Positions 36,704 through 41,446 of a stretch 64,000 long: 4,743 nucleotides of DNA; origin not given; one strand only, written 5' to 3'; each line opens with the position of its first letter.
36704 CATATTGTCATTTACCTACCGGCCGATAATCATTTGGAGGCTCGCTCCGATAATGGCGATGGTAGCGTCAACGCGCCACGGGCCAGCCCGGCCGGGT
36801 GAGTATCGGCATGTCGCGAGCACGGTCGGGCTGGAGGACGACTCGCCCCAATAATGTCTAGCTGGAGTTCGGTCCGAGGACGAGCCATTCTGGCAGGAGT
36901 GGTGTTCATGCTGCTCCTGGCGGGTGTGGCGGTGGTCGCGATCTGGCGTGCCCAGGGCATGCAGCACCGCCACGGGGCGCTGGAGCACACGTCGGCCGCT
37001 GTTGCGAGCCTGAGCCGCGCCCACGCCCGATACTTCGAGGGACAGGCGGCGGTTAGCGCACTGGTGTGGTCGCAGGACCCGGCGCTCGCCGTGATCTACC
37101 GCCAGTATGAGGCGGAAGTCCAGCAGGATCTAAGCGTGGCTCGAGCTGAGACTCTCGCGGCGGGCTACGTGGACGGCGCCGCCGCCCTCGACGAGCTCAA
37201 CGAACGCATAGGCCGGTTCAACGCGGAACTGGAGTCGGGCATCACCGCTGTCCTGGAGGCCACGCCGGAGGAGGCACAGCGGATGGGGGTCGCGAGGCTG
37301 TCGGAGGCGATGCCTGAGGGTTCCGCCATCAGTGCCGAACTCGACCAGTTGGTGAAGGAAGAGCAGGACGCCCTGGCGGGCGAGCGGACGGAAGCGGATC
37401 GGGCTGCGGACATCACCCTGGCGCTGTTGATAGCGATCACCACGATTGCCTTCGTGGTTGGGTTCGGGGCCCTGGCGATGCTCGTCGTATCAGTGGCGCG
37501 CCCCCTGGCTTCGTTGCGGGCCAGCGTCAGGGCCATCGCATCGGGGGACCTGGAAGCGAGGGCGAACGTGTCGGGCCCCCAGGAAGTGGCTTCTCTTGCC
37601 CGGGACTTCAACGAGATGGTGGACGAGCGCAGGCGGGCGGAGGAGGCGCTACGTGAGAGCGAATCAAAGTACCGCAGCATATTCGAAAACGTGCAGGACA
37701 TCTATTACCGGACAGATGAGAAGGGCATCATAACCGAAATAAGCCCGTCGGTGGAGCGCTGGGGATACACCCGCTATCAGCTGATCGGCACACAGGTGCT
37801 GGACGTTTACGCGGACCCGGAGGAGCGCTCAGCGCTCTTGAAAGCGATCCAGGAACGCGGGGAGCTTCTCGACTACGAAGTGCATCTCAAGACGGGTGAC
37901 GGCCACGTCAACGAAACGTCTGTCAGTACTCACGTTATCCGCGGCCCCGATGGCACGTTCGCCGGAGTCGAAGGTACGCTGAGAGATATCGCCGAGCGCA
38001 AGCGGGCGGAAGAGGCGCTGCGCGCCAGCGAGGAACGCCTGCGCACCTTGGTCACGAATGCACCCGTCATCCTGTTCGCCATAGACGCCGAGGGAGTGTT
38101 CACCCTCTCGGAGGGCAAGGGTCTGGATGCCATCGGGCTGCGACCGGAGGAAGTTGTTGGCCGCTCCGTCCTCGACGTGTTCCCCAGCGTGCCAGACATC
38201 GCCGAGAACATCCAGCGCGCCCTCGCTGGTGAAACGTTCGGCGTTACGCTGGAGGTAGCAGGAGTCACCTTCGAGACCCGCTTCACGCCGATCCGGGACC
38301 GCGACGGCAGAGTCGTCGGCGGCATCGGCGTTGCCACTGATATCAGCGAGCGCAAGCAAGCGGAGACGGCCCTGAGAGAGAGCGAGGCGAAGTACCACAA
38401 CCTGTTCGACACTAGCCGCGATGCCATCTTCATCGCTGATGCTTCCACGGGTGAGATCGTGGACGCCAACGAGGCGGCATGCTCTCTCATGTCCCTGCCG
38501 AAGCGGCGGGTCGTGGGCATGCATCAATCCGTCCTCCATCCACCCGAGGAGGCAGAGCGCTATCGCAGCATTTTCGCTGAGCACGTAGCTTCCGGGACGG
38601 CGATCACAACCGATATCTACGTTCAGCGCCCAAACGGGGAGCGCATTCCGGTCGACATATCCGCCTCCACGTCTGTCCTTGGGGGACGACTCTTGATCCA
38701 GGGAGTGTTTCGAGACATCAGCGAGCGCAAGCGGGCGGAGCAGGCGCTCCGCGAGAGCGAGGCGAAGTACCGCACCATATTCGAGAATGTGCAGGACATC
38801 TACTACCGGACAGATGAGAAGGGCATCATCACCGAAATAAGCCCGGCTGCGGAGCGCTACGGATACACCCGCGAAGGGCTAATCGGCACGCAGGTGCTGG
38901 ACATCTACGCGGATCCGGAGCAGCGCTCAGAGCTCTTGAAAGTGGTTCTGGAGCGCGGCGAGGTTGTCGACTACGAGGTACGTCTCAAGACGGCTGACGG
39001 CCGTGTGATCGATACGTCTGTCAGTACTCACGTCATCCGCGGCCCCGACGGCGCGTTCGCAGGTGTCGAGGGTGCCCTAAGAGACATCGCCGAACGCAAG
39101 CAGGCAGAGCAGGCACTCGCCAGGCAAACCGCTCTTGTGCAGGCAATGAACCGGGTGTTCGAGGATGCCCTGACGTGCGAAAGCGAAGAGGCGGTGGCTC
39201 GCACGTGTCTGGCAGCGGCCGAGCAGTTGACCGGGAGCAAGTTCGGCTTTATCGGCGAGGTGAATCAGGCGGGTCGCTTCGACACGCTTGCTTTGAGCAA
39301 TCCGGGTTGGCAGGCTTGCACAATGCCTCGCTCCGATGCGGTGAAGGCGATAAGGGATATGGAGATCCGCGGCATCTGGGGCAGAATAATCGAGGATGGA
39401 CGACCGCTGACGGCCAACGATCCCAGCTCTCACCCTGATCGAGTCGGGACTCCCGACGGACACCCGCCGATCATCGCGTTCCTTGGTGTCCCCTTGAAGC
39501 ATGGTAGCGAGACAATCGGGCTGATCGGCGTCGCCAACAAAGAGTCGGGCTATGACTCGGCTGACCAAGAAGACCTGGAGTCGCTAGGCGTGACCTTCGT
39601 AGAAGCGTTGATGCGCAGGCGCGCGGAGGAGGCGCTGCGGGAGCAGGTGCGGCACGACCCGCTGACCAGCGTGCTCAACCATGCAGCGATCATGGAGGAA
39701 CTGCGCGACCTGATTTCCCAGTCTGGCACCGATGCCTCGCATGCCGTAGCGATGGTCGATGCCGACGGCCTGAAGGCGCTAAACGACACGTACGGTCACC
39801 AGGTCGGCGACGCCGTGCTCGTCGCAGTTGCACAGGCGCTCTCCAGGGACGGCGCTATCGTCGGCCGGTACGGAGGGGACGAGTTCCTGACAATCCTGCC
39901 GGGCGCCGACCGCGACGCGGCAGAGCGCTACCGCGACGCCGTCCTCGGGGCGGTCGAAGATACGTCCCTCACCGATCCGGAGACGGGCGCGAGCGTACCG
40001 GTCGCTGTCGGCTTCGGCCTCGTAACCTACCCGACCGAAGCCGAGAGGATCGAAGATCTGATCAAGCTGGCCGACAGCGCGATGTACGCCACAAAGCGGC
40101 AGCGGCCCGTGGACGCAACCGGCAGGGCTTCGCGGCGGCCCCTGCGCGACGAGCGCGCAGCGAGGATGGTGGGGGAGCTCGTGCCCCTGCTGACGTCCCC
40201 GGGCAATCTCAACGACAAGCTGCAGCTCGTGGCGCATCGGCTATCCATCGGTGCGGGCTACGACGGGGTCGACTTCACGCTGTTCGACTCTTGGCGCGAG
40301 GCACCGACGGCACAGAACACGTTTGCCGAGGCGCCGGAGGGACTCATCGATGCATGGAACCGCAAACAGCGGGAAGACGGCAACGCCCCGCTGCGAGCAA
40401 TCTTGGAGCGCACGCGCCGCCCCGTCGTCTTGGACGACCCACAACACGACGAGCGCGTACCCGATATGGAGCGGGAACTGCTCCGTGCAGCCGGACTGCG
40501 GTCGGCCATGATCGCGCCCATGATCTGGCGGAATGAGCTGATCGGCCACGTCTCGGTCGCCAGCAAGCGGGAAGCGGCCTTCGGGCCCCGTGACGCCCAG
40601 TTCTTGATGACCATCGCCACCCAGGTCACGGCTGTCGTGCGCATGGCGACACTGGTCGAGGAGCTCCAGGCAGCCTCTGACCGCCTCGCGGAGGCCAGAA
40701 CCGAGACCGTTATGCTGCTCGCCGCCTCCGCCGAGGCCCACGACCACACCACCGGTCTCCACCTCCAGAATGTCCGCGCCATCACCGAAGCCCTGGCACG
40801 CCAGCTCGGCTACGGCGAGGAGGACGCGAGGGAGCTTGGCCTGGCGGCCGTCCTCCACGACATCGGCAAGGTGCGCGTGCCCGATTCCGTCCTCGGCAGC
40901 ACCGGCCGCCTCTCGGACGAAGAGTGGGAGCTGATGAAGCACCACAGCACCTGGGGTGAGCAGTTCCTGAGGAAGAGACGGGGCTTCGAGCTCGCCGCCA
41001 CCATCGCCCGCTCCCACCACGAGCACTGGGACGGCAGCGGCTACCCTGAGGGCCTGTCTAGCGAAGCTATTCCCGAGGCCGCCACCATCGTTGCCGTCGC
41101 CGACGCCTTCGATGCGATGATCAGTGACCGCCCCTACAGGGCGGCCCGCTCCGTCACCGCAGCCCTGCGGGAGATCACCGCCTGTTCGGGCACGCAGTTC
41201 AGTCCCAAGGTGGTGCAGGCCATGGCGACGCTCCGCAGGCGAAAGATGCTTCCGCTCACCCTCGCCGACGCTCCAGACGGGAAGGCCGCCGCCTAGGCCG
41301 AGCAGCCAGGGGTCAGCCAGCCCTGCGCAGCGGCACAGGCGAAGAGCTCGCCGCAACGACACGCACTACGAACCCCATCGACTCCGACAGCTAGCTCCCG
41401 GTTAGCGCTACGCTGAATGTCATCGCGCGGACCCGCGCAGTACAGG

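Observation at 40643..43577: Approx. 575-bp near-identical inverted repeat formed by the 3' ends of two convergent sensor genes, bracketing an alcohol dehydrogenase gene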

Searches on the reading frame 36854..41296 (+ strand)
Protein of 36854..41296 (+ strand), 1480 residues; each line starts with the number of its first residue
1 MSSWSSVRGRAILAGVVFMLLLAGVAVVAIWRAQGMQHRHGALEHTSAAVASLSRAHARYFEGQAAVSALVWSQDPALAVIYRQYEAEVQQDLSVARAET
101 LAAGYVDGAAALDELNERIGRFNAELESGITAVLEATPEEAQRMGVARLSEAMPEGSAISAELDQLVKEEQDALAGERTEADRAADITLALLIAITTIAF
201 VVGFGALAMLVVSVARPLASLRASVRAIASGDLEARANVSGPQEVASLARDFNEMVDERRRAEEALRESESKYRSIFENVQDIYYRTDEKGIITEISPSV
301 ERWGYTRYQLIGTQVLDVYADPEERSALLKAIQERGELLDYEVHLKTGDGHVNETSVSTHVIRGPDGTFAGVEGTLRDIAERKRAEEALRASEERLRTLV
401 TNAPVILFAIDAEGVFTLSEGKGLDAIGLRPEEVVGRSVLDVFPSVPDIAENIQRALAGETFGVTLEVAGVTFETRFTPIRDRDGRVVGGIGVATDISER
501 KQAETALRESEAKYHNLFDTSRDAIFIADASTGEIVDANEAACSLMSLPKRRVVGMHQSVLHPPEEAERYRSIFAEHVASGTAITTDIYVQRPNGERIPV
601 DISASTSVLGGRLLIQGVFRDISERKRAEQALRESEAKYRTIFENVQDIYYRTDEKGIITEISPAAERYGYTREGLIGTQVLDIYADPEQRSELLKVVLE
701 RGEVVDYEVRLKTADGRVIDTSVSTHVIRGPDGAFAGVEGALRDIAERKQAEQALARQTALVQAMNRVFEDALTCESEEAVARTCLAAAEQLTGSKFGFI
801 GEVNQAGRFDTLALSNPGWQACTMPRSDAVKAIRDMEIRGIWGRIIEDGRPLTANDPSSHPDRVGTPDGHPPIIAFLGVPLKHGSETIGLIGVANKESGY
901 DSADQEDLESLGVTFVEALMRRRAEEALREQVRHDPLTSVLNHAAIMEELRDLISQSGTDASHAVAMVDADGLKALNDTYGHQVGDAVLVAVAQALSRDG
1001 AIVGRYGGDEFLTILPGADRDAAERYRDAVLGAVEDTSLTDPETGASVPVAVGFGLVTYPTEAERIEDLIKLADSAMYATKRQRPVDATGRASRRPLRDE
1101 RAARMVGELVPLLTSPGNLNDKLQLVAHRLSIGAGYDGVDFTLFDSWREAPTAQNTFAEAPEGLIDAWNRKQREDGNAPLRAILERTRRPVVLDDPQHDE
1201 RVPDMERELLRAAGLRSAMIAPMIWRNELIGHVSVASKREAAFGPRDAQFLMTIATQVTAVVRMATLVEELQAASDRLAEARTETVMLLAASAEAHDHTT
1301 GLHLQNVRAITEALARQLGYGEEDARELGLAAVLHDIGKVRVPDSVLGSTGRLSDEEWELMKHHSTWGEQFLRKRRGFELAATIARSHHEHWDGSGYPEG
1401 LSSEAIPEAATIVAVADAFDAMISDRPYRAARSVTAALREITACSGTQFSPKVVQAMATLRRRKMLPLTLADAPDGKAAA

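Call 5: search_protein_families(library=pfam, proteins=[window:36854-41296:+])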
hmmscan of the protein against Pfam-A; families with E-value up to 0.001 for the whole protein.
window:36854-41296:+ (1480 aa): 15 families
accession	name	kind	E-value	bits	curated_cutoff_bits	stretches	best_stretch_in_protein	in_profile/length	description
PF00989.32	PAS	-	1.8e-46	157.2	22.6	4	638-745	2-113/113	PAS fold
PF13426.13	PAS_9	-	2.1e-39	134.4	27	3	523-624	2-103/103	PAS domain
PF08448.16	PAS_4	-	9.2e-39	132.5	23.1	3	401-502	2-110/110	PAS fold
PF13185.12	GAF_2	-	1.7e-34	119.4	28.6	2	776-916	2-132/136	GAF domain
PF13487.12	HD_5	-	2.3e-32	112.5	27.2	1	1296-1453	10-170/170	HD domain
PF00990.26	GGDEF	-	2.7e-32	112.2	23.8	1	933-1083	2-157/161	Diguanylate cyclase, GGDEF domain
PF01590.32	GAF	-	2.7e-22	80.2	22.4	2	1179-1259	56-130/133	GAF domain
PF01966.28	HD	-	2.6e-20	73.3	22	1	1303-1422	4-116/116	HD domain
PF13188.13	PAS_8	-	1.8e-16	59.8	21.8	1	512-555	1-40/65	PAS domain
PF08447.18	PAS_3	-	1.7e-15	57.4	25.6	1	662-740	4-87/89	PAS fold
PF00672.30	HAMP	-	5.9e-12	46.2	25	1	213-257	5-49/53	HAMP domain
PF13492.12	GAF_3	-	0.00013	22.8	27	0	1214-1258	79-123/129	GAF domain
PF17201.10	Cache_3-Cache_2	-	0.00018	21.4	27.7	1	451-500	138-188/299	Cache 3/Cache 2 fusion domain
PF21809.3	Glyco_hydro_84_hel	-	0.0002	21.8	27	0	625-690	20-83/131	Bacterial GH84, post-catalytic domain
PF24820.1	Diguanyl_cycl_sensor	-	0.00023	21.5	28.1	0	522-606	6-95/109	Diguanylate cyclase-like sensor domain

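Call 16: find_encoding_contigs(protein=window:36854-41296:+, flank=10000, max_places=10)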
Protein window:36854-41296:+ (1480 aa): no gene with exactly this product is on record in the collection.

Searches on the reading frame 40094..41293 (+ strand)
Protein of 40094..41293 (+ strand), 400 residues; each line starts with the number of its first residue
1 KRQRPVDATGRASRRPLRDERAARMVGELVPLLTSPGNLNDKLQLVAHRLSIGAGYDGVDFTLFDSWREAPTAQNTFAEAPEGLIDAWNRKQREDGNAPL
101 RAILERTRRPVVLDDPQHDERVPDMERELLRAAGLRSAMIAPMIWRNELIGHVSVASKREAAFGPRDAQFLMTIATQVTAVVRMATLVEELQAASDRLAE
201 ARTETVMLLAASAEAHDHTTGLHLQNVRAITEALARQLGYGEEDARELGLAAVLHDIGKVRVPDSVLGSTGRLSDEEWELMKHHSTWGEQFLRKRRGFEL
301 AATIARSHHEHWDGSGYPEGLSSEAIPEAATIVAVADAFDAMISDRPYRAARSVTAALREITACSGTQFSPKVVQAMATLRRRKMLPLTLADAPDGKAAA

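Call 18: find_homologous_proteins(query=window:40094-41293:+, max_evalue=1e-20)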
Query window:40094-41293:+ (400 aa): 1303 proteins with E <= 1e-20 among 8000 candidates; the best 120 are listed.
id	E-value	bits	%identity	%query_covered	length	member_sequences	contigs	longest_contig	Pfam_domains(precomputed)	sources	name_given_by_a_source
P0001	2.0e-190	651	76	100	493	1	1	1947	PF13185.13,PF13487.13,PF01966.29,PF01590.33,PF00990.27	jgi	jgi:HD-GYP domain-containing protein (c-di-GMP phosphodiesterase class II)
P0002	2.0e-183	628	72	100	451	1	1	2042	PF13185.13,PF13487.13,PF01966.29,PF01590.33,PF00990.27,PF03472.22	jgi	jgi:HD-GYP domain-containing protein (c-di-GMP phosphodiesterase class II)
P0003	1.8e-180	618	71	100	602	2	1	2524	PF13185.13,PF13487.13,PF01966.29,PF01590.33,PF00990.27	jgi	jgi:diguanylate cyclase (GGDEF)-like protein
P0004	2.0e-177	608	71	100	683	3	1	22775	PF08447.19,PF13426.14,PF13188.14,PF13185.13,PF13487.13,PF01966.29,PF01590.33,PF08448.17,PF00989.32,PF00990.27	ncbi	ncbi:MAG: diguanylate cyclase, partial [Dehalococcoidia bacterium]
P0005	2.5e-177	608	71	100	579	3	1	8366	PF13185.13,PF13487.13,PF01966.29,PF01590.33,PF00990.27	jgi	jgi:diguanylate cyclase (GGDEF)-like protein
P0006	4.8e-174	597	70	94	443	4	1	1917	PF13185.13,PF13487.13,PF01966.29,PF01590.33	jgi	jgi:HD-GYP domain-containing protein (c-di-GMP phosphodiesterase class II)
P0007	1.5e-173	595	69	100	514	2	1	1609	PF13185.13,PF13487.13,PF01966.29,PF01590.33,PF00990.27,PF03472.22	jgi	jgi:diguanylate cyclase (GGDEF)-like protein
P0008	8.4e-172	590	69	97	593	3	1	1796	PF13185.13,PF13487.13,PF01966.29,PF01590.33,PF00990.27,PF03472.22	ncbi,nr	ncbi:MAG: diguanylate cyclase, partial [Dehalococcoidia bacterium]|nr:diguanylate cyclase [Dehalococ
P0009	1.4e-166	572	67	100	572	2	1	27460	PF13185.13,PF13487.13,PF01966.29,PF01590.33,PF00990.27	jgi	jgi:diguanylate cyclase (GGDEF)-like protein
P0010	7.5e-166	570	69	94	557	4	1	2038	PF13185.13,PF13487.13,PF01966.29,PF01590.33,PF00990.27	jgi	jgi:diguanylate cyclase (GGDEF)-like protein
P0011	4.9e-163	561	67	97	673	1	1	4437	PF00672.31,PF13185.13,PF13487.13,PF01966.29,PF01590.33,PF00990.27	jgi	jgi:diguanylate cyclase (GGDEF)-like protein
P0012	6.3e-163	560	68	97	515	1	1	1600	PF13185.13,PF13487.13,PF01966.29,PF01590.33,PF00990.27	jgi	jgi:diguanylate cyclase (GGDEF)-like protein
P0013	4.0e-162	558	67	97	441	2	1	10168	PF13185.13,PF13487.13,PF01966.29,PF01590.33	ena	-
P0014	1.7e-160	552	65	97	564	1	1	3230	PF13185.13,PF13487.13,PF01966.29,PF01590.33,PF00990.27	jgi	jgi:diguanylate cyclase (GGDEF)-like protein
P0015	8.8e-159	547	70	88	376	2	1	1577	PF13185.13,PF13487.13,PF01966.29,PF01590.33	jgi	jgi:HD-GYP domain-containing protein (c-di-GMP phosphodiesterase class II)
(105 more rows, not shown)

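Call 21: find_encoding_contigs(protein=P0004, flank=10000, max_places=3)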
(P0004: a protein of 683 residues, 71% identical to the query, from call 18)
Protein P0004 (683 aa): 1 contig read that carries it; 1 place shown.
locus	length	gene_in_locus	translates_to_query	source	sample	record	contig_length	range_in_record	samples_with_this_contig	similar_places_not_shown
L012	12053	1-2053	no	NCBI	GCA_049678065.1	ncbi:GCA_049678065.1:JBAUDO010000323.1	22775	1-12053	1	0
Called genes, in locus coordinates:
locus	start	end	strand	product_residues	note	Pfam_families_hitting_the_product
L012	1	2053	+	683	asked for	PF00989:PAS, PF08448:PAS_4, PF13426:PAS_9, PF08447:PAS_3, PF00990:GGDEF, PF01590:GAF, PF13185:GAF_2, PF13487:HD_5, +2 more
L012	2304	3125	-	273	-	PF00561:Abhydrolase_1, PF12146:Hydrolase_4, PF12697:Abhydrolase_6, PF03096:Ndr (weak)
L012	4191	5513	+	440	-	PF20091:Abhydrolase_10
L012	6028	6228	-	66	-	PF11127:YgaP-like_TM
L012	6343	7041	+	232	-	PF01209:Ubie_methyltran, PF13489:Methyltransf_23, PF13847:Methyltransf_31, PF08241:Methyltransf_11, PF08242:Methyltransf_12, PF13649:Methyltransf_25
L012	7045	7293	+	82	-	PF07615:Ykof, PF01910:Thiamine_BP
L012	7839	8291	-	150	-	PF01980:TrmO_N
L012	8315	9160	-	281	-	PF00753:Lactamase_B, PF23023:Anti-Pycsar_Apyc1 (weak), PF12706:Lactamase_B_2 (weak)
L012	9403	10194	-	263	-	PF02754:CCG (weak)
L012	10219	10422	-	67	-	PF13187:Fer4_9 (faint), PF12797:Fer4_2 (faint), PF00037:Fer4 (faint), PF12837:Fer4_6 (faint), PF13237:Fer4_10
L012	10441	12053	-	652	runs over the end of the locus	PF00724:Oxidored_FMN, PF03486:HI0933_like (faint), PF07992:Pyr_redox_2, PF00890:FAD_binding_2 (weak), PF12831:FAD_oxidored (weak), PF13450:NAD_binding_8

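Call 22: find_encoding_contigs(protein=P0009, flank=10000, max_places=3)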
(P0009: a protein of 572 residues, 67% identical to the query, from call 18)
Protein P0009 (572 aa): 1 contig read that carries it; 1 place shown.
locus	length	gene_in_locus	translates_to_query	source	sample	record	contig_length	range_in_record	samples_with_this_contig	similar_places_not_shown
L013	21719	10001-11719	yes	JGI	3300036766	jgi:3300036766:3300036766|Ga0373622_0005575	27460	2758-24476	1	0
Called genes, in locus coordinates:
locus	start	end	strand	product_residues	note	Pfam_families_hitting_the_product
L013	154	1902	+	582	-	PF00496:SBP_bac_5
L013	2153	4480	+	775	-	PF01804:Penicil_amidase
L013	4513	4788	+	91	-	-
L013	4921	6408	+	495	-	PF00144:Beta-lactamase, PF11954:DUF3471 (weak)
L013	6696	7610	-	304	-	PF00291:PALP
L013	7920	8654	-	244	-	PF00872:Transposase_mut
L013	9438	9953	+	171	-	-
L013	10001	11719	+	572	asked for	PF00990:GGDEF, PF01590:GAF, PF13185:GAF_2, PF13487:HD_5, PF01966:HD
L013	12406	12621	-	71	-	PF00313:CSD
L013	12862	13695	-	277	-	PF00929:RNase_T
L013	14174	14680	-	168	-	PF00881:Nitroreductase, PF14512:TM1586_NiRdase (weak)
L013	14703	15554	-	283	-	-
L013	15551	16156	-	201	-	PF06271:RDD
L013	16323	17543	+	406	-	-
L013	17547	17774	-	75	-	PF27253:AF_1253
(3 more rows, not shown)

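Call 23: find_encoding_contigs(protein=P0005, flank=10000, max_places=3)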
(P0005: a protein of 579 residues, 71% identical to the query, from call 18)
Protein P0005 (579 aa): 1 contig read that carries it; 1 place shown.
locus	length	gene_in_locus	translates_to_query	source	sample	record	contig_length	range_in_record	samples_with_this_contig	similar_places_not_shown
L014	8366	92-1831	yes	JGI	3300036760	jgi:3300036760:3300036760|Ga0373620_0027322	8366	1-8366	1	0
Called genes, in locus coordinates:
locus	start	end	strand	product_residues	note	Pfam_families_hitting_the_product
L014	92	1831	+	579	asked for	PF00990:GGDEF, PF01590:GAF, PF13185:GAF_2, PF13487:HD_5, PF01966:HD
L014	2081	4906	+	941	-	PF00384:Molybdopterin, PF01568:Molydop_binding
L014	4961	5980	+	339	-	PF12797:Fer4_2 (faint), PF12837:Fer4_6 (faint), PF13187:Fer4_9 (faint), PF13247:Fer4_11, PF12838:Fer4_7 (weak), PF13237:Fer4_10 (weak)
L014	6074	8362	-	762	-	-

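Call 40: find_encoding_contigs(protein=P0001, flank=10000, max_places=3)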
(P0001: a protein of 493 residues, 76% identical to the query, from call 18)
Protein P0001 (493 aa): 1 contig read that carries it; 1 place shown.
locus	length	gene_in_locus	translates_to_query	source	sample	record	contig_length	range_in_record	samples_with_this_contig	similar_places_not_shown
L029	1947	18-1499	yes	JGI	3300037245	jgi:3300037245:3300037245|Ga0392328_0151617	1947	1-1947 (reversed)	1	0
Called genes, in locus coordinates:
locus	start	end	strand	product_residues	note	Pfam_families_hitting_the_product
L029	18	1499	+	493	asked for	PF00990:GGDEF, PF01590:GAF, PF13185:GAF_2, PF13487:HD_5, PF01966:HD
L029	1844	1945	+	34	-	?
